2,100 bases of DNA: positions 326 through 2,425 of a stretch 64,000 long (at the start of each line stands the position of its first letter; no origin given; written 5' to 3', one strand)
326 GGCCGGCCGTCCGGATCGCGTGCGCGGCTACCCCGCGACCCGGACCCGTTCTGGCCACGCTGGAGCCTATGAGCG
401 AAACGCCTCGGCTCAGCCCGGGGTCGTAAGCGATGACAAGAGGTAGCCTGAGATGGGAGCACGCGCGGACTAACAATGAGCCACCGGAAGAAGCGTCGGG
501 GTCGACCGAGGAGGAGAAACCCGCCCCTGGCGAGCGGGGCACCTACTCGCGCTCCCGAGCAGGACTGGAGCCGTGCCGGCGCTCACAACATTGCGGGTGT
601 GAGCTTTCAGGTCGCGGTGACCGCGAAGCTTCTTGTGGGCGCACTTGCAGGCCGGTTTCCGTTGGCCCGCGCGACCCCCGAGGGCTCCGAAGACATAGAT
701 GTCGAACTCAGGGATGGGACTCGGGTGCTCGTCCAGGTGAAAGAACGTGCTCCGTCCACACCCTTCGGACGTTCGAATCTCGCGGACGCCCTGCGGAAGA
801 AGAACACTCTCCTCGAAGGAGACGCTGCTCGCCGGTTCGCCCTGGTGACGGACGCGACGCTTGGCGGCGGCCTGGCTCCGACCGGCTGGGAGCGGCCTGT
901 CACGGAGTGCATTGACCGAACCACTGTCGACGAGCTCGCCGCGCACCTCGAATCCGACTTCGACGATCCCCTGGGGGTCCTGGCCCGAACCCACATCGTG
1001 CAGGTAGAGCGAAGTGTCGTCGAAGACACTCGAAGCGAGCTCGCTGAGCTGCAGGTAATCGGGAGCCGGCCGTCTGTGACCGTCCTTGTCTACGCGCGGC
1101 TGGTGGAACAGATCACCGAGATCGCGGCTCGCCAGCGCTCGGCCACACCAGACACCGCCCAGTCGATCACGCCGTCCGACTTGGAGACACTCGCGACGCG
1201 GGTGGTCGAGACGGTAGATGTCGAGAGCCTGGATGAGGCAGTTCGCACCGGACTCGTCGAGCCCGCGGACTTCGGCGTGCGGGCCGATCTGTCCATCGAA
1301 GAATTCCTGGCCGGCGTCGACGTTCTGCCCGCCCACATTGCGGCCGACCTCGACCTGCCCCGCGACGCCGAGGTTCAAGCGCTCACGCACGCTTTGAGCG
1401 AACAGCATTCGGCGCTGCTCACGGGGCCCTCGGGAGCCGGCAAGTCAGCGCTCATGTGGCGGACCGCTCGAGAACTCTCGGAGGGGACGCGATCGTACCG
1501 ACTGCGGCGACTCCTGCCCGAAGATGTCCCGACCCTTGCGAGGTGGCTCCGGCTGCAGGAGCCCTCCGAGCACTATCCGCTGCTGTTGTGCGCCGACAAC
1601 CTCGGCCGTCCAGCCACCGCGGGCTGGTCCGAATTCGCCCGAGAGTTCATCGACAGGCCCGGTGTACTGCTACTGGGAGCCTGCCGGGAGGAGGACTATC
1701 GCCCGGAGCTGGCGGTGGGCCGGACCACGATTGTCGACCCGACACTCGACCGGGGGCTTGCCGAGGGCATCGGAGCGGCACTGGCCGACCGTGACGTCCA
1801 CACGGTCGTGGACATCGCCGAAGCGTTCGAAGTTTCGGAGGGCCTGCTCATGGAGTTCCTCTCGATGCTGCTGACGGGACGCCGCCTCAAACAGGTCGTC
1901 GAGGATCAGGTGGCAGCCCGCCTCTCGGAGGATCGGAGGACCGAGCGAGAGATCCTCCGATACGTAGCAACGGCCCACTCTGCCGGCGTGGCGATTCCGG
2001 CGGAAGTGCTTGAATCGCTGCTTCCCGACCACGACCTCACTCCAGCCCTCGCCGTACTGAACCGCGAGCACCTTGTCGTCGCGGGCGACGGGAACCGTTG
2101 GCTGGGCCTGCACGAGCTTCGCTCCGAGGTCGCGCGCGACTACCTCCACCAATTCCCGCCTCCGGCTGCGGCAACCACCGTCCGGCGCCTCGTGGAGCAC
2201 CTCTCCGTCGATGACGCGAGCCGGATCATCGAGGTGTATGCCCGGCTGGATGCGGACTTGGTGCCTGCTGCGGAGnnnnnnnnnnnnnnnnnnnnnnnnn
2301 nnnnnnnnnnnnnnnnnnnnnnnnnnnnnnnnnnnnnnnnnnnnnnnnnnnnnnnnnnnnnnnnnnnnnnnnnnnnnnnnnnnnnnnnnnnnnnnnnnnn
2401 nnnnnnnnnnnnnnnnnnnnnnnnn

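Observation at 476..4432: Avs-like STAND NTPase with N-terminal restriction-endonuclease-fold motif, convergent with the AAA/NACHT operon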

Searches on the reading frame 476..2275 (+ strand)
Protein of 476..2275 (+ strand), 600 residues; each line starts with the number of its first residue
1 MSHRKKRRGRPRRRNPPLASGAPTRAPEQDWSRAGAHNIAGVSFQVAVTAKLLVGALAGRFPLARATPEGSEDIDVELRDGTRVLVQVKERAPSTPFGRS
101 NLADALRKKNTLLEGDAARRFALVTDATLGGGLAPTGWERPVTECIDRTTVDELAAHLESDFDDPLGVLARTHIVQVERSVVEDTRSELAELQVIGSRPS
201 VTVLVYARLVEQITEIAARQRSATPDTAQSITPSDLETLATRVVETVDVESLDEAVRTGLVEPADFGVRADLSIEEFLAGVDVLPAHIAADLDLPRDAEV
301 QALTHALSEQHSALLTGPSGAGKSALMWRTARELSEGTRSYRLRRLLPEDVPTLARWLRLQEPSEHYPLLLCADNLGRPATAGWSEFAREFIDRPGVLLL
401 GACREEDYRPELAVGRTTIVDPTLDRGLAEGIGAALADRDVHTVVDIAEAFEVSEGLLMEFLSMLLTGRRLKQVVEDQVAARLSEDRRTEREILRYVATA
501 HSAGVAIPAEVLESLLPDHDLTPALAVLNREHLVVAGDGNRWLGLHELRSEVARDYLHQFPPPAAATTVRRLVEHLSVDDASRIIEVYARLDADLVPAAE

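Call 27: predict_structure(alignment_id=A2)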
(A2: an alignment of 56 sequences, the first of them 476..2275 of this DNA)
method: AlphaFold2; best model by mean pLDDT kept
length: 600 residues; sequences in the alignment: 56
mean_pLDDT: 88.8   pTM: 0.85
mean pLDDT of the five models: 88.8, 87.9, 87.0, 86.9, 86.3
residues with pLDDT >= 90: 458; 70-90: 97; 50-70: 9; < 50: 36
segments of 3 or more residues with pLDDT < 50: 1-32, 34-37
pLDDT, mean of each block of 10 residues (from residue 1): 39 37 33 45 89 95 94 94 93 79 93 92 93 93 96 94 95 91 91 88 95 92 87 97 92 93 91 88 90 91 94 94 94 90 95 96 93 93 96 95 93 94 93 93 95 92 94 93 92 96 94 92 93 84 90 92 88 95 93 90
secondary structure, 60 per line:
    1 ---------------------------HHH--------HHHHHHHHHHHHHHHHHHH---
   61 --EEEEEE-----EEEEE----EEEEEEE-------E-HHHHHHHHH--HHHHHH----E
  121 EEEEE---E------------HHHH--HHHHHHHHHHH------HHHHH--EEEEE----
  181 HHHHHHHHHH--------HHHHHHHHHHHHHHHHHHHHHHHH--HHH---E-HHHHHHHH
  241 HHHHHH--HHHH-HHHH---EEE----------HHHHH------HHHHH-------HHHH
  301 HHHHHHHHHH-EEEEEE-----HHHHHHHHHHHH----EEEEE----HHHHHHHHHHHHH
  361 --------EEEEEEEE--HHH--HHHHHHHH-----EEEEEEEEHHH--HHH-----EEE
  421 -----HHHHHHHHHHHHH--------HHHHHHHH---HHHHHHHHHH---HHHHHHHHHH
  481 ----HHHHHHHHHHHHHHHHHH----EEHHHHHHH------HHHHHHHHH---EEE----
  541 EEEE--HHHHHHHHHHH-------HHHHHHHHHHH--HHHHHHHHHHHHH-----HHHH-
elements in order: H39-57 E63-68 E74-78 E83-89 H99-107 H110-115 E120-125 H142-145 H148-158 H165-169 E172-176 H181-190 H199-222 H233-246 H249-252 H254-257 E261-263 H274-278 H285-289 H297-310 E312-317 H323-334 E339-343 H348-360 E369-376 H384-391 E397-404 E418-420 H426-438 H447-454 H458-467 H471-480 H485-502 H509-515 H522-530 E534-536 E541-544 H547-557 H565-575 H578-590 H596-599

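Call 30: fold_search(model_id=the predicted structure, library=pdb)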
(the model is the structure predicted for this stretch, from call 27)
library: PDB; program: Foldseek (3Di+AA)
matches with E <= 10: 1350; with E <= 0.001: 236
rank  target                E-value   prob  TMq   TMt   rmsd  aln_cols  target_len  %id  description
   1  8dgc_A                1.3e-14  1.00  0.25  0.09  21.7       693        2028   14  Avs3 bound to phage PhiV-1 terminase (released 2022-08-03)
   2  8dgc_B                5.6e-12  1.00  0.28  0.12  17.3       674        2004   14  Avs3 bound to phage PhiV-1 terminase (released 2022-08-03)
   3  9zjs_A                2.3e-10  1.00  0.38  0.22  22.6       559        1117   12  Human sterile alpha motif domain-containing protein 9 (SAMD9), asymmetric dimer "shell" shape (released 2026-02-25)
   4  9zjs_B                2.7e-10  1.00  0.36  0.22  14.2       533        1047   13  Human sterile alpha motif domain-containing protein 9 (SAMD9), asymmetric dimer "shell" shape (released 2026-02-25)
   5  9zjv_A                2.8e-10  1.00  0.37  0.21  21.9       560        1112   12  Human sterile alpha motif domain-containing protein 9 (SAMD9), asymmetric dimer "wing" shape (released 2026-02-25)
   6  9zjw_A                6.3e-10  1.00  0.38  0.22  22.7       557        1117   13  Human sterile alpha motif domain-containing protein 9 (SAMD9), loss-of-function mutant R837A (released 2026-02-25)
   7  9zjr                  2.0e-09  1.00  0.37  0.21  22.9       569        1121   13  Human sterile alpha motif domain-containing protein 9 (SAMD9), monomer (released 2026-02-25)
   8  9zjz                  3.3e-09  1.00  0.37  0.21  22.7       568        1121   13  Human sterile alpha motif domain-containing protein 9 (SAMD9), loss-of-function mutant R685Q/G686C/I968C (released 2026-02-25)
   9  8dgf_B                3.3e-08  1.00  0.26  0.12  20.9       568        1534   12  Avs4 bound to phage PhiV-1 portal (released 2022-08-03)
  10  9hr5_A                2.7e-07  1.00  0.27  0.41  18.6       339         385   12  Salmonella enterica Lamassu LmuA nuclease tetramer bound to DNA duplex (released 2025-10-01)
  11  9c1m_G                3.0e-07  1.00  0.27  0.37  19.8       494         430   10  HerA-DUF assembly 1 (released 2025-06-04)
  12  8das_E                1.0e-06  1.00  0.23  0.26  24.1       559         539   13  Saccharomyces cerevisiae Ufd1/Npl4/Cdc48 complex bound to two ubiquitin moieties in presence of SUMO-ubiquitin(K48poly (released 2022-11-30)
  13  9jap_A                1.1e-06  1.00  0.29  0.22  15.2       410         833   12  Helical structure of EfAvs5(SIR2-STAND) (released 2025-03-19)
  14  8dau_D                1.5e-06  1.00  0.22  0.23  23.4       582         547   12  Saccharomyces cerevisiae Ufd1/Npl4/Cdc48 complex bound to two folded ubiquitin moieties and one unfolded ubiquitin in  (released 2022-11-30)
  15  6mat_A                2.0e-06  1.00  0.21  0.22  27.6       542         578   13  Cryo-EM structure of the essential ribosome assembly AAA-ATPase Rix7 (released 2019-02-06)
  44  9hr5_C                1.2e-05  1.00  0.27  0.40  18.9       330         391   13  Salmonella enterica Lamassu LmuA nuclease tetramer bound to DNA duplex (released 2025-10-01)
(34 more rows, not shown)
